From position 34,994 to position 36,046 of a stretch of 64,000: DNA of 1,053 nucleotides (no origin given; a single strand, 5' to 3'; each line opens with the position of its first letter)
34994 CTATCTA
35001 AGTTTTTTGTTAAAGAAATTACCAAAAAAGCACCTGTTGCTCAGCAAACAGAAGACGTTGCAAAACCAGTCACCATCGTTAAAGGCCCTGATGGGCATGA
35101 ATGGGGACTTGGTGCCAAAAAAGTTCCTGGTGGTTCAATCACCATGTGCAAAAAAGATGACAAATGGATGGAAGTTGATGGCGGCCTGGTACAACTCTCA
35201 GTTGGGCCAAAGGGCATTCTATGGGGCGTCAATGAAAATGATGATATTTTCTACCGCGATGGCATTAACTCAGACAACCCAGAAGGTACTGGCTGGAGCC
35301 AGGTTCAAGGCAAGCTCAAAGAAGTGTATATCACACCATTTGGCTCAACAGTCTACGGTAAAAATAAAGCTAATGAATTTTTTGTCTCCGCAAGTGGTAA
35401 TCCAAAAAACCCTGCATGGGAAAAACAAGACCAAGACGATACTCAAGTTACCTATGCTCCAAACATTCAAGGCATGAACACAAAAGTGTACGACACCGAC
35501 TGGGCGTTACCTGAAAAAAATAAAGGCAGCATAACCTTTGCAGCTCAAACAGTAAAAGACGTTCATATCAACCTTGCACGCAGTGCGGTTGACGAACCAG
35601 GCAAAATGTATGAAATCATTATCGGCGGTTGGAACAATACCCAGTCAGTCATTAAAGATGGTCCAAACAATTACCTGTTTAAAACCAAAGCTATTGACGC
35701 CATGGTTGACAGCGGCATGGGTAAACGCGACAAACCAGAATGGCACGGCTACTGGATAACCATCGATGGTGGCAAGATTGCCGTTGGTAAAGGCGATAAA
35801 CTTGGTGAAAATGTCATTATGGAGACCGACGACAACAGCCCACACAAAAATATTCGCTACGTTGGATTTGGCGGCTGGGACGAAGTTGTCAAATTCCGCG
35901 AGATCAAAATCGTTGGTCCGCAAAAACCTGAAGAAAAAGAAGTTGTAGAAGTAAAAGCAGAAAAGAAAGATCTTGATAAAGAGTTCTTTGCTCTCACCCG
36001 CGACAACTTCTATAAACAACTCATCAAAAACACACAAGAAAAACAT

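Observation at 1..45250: Twelve exported proteins share a 'lectin-like head, coiled-coil stalk, polycationic tail' layout: candidate undescribed surface or host-attachment system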

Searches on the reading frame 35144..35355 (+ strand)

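Call 70: find_related_loci(query=A5, collection=genome_contigs, flank=8000)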
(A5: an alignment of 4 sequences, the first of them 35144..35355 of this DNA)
Query A5 (70 aa) in genome_contigs; peptide patterns used: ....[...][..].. (x = any residue, [..] = any of these).
16 stretches matched a pattern, but none encodes a relative of the query by tblastn (E <= 1e-3).

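Call 80: find_related_loci(query=A5, collection=viral_contigs, flank=6000)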
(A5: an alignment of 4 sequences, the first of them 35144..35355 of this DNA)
Query A5 (70 aa) in viral_contigs; peptide patterns used: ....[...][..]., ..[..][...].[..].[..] (x = any residue, [..] = any of these).
71 stretches matched a pattern, but none encodes a relative of the query by tblastn (E <= 1e-3).

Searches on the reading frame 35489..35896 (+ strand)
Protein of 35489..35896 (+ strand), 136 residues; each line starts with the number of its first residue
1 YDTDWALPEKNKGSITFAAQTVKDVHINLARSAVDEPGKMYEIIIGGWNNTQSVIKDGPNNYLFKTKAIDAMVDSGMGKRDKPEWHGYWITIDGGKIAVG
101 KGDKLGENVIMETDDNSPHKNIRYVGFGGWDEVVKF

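Call 48: predict_structure(alignment_id=A3)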
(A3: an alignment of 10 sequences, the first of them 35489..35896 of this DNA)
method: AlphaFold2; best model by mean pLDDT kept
length: 136 residues; sequences in the alignment: 10
mean_pLDDT: 89.1   pTM: 0.85
mean pLDDT of the five models: 89.1, 88.5, 87.9, 86.3, 85.9
residues with pLDDT >= 90: 89; 70-90: 38; 50-70: 9; < 50: 0
segments of 3 or more residues with pLDDT < 50: none
pLDDT, mean of each block of 10 residues (from residue 1): 90 95 91 92 91 91 86 64 87 95 93 95 92 85
secondary structure, 60 per line:
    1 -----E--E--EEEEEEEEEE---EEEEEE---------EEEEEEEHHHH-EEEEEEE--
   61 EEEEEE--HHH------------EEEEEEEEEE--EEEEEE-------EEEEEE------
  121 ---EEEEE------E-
elements in order: E12-21 E25-30 E40-46 H47-50 E52-58 E61-66 E84-93 E96-101 E109-114 E124-128

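Call 50: fold_search(model_id=the predicted structure, library=pdb)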
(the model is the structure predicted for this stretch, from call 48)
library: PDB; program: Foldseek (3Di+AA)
matches with E <= 10: 1279; with E <= 0.001: 17
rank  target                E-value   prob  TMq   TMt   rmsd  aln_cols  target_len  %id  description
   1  3i8t_A                4.2e-04  1.00  0.57  0.56   6.0       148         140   14  N-terminal CRD1 domain of mouse Galectin-4 in complex with lactose (released 2011-02-23)
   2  3ajy_A                4.5e-04  1.00  0.49  0.50   6.0       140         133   14  Crystal Structure of Ancestral Congerin Con-anc (released 2011-05-18)
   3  5xrn                  4.7e-04  1.00  0.50  0.49   7.6       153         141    6  Galectin-10/Charcot-Leyden crystal protein variant K73A crystal structure (released 2018-01-24)
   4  5xri                  5.2e-04  1.00  0.50  0.49   7.6       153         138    6  Galectin-10/Charcot-Leyden crystal protein-C29A crystal structure (released 2018-01-24)
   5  2d6m_A                5.5e-04  1.00  0.58  0.53   4.2       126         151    7  Crystal structure of mouse galectin-9 N-terminal CRD in complex with lactose (released 2006-09-26)
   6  7xxx                  6.2e-04  1.00  0.54  0.54   5.2       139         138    8  Macaca mulatta galectin-10/Charcot-Leyden crystal protein (released 2023-04-12)
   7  9uwk                  6.5e-04  1.00  0.52  0.50   7.6       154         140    7  Crystal structure of human galectin-10 produced by cell-free protein synthesis (released 2026-02-18)
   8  5xrp                  6.9e-04  1.00  0.51  0.49   7.6       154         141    7  Galectin-10/Charcot-Leyden crystal protein variant Q75A (released 2018-01-24)
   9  7xxu                  7.3e-04  1.00  0.51  0.51   7.6       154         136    8  Macaca fascicularis galectin-10/Charcot-Leyden crystal protein (released 2023-04-12)
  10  4uw6_B                7.7e-04  1.00  0.58  0.60   4.9       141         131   14  Human galectin-7 in complex with a galactose based dendron D3 (released 2014-11-12)
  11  5xrl                  8.6e-04  1.00  0.51  0.49   6.6       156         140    7  Galectin-10/Charcot-Leyden crystal protein variant N65A crystal structure (released 2018-01-24)
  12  2d6n_B                9.0e-04  1.00  0.55  0.50   4.4       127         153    8  Crystal structure of mouse galectin-9 N-terminal CRD in complex with N-acetyllactosamine (released 2006-09-26)
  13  5jpg_B                9.0e-04  1.00  0.56  0.57   5.5       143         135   15  Rat Galectin 5 with lactose (released 2017-05-24)
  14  9uwn_A                9.0e-04  1.00  0.53  0.52   7.4       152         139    6  Crystal structure of E33A mutant of human galectin-10 produced by cell-free protein synthesis in complex with raffinos (released 2026-02-18)
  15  6gkt_B                9.5e-04  1.00  0.54  0.52   6.4       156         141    8  X-ray structure of a non-autocrystallizing galectin-10 variant, Gal10-Tyr69Glu (released 2019-06-05)
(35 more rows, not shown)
